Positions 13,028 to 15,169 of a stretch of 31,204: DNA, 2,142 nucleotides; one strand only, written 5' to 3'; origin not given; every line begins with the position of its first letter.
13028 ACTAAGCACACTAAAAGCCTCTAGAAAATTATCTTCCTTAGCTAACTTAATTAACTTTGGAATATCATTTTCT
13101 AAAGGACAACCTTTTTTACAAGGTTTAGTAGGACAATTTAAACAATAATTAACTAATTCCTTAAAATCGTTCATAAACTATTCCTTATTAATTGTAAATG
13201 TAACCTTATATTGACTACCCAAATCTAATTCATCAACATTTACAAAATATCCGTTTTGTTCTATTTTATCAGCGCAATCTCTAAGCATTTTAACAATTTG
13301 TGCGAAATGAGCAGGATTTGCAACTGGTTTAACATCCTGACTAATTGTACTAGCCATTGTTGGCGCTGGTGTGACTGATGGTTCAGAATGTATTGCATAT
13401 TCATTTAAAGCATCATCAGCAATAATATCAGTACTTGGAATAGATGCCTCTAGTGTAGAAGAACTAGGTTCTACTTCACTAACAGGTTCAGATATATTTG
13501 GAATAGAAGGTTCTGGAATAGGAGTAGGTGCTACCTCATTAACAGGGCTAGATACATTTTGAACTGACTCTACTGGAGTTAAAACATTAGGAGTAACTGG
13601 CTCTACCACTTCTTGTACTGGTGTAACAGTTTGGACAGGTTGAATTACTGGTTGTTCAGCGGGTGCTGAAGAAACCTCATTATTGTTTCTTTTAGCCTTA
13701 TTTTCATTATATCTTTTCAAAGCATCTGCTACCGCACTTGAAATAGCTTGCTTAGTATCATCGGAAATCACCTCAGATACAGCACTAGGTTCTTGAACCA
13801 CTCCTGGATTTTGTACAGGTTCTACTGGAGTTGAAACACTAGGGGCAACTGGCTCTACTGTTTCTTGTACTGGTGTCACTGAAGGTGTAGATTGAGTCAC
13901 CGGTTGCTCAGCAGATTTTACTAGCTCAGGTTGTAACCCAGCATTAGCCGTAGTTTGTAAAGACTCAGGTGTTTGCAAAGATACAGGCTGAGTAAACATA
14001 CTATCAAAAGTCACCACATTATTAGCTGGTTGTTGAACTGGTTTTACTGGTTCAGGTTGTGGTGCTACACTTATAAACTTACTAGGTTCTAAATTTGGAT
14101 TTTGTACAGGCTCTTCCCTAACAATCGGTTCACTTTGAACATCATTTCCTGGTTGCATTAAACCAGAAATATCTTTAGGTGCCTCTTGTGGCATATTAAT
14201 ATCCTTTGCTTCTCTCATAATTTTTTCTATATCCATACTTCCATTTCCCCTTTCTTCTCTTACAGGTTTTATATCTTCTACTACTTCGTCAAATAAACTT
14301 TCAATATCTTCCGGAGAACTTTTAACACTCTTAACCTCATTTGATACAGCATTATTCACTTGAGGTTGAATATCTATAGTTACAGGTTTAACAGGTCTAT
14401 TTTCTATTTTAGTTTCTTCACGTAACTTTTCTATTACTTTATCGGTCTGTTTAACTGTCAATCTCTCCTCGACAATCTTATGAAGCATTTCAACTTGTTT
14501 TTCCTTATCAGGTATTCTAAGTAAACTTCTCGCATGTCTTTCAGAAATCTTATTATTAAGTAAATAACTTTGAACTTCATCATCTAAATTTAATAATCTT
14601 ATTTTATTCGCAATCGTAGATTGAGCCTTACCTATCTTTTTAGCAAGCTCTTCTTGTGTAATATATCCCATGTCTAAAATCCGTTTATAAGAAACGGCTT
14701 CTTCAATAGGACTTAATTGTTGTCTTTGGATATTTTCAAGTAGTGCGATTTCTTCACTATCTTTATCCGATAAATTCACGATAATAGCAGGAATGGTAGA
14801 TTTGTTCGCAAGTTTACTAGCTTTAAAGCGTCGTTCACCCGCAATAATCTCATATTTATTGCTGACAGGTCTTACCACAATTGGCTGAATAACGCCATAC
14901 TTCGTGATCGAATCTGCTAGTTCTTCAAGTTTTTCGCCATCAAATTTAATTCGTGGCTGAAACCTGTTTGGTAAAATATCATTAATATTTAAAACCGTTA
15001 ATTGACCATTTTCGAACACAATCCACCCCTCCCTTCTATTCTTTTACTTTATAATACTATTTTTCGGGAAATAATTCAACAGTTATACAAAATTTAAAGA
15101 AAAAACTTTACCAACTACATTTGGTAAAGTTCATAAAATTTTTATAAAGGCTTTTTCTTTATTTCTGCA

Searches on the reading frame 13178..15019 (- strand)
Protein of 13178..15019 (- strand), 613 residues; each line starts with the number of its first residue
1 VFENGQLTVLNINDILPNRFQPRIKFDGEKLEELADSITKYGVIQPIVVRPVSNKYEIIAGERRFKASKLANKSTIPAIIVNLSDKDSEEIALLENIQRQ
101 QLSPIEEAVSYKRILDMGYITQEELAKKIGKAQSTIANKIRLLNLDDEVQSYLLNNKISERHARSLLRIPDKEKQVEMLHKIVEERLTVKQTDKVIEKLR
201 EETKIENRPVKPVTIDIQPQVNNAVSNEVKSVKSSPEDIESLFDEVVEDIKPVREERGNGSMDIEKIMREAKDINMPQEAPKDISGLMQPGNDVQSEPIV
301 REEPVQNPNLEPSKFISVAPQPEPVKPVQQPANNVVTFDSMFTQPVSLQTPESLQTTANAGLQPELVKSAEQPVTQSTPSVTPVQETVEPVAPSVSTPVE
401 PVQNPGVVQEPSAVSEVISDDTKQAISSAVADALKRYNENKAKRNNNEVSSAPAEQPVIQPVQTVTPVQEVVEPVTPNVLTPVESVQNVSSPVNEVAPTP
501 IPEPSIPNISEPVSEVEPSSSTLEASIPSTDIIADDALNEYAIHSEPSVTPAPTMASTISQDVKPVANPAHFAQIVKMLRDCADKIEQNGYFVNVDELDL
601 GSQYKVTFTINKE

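Call 45: search_protein_families(library=pfam, proteins=[window:13178-15019:-], max_evalue=0.01)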
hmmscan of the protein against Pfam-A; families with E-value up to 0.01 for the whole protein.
window:13178-15019:- (613 aa): 3 families
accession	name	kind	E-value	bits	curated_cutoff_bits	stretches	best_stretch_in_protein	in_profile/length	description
PF17762.8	HTH_ParB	-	8.5e-34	116.2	22.6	1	100-200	1-101/102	ParB HTH domain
PF02195.25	ParB_N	-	2.4e-32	111.3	26.3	1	7-98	3-95/95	ParB N-terminal domain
PF01381.28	HTH_3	-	0.003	18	23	1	117-137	7-27/55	Helix-turn-helix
